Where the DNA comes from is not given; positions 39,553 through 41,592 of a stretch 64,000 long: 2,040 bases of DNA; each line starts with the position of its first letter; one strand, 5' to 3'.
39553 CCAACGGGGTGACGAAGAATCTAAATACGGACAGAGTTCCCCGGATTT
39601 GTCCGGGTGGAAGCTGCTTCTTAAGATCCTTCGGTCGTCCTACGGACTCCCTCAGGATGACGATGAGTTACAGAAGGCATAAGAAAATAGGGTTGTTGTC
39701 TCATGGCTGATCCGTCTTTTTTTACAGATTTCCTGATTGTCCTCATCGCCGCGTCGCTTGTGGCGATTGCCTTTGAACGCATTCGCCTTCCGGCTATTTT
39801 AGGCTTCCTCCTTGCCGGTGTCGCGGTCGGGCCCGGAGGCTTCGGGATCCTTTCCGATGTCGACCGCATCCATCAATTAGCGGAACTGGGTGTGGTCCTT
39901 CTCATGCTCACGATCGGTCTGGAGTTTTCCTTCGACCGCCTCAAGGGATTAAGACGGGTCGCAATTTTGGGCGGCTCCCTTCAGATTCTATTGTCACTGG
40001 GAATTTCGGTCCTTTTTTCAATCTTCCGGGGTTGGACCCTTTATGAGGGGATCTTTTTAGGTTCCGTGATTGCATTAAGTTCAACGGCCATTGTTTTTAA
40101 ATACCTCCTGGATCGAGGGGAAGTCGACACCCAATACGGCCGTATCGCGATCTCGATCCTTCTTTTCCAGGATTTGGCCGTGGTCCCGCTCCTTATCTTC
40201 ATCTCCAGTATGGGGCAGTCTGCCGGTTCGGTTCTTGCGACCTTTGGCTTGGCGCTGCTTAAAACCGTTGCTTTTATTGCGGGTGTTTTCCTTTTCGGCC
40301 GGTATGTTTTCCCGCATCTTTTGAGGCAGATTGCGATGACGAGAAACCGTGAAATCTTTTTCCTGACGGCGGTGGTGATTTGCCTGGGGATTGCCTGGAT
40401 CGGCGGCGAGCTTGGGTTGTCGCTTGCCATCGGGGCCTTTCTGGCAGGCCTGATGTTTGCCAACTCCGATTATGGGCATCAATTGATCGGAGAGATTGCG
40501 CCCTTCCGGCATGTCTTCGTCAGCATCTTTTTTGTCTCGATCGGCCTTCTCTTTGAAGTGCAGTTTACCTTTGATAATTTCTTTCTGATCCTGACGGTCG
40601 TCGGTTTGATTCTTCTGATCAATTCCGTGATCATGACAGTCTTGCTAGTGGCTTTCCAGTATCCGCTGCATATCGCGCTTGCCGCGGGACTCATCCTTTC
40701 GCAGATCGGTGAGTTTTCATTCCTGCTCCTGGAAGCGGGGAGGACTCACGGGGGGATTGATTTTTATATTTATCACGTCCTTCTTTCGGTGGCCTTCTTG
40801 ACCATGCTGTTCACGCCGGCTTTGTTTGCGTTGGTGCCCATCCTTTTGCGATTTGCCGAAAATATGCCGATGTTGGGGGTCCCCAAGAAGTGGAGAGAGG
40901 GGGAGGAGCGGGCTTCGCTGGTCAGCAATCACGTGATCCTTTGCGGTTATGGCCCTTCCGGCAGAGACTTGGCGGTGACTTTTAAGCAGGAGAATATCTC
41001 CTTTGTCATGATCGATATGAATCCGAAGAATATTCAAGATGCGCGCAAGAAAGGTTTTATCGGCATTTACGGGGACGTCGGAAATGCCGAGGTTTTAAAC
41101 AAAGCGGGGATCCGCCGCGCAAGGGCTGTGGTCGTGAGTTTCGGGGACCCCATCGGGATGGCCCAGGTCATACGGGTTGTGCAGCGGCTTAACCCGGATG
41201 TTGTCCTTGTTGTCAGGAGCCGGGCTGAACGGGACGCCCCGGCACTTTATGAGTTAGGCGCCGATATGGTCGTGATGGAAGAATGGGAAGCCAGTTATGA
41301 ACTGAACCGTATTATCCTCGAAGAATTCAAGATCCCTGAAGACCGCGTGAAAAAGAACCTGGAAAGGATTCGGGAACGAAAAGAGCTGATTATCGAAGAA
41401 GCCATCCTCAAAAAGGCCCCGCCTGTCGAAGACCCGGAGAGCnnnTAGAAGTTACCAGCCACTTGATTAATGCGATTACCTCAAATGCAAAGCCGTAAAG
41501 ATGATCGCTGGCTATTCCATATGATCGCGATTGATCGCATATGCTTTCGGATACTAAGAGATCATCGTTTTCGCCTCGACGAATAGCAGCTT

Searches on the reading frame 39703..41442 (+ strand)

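Call 78: search_protein_families(library=pfam, proteins=[window:39703-41442:+], max_evalue=0.0001)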
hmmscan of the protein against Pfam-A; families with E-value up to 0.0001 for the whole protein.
window:39703-41442:+ (580 aa): 2 families
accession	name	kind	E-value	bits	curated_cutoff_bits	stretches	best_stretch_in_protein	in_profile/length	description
PF00999.27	Na_H_Exchanger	-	3.3e-55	187.9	26.2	1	16-375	3-374/375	Sodium/hydrogen exchanger, transmembrane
PF02254.24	TrkA_N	-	6.2e-22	78.5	23.8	1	411-525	1-115/116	TrkA-N domain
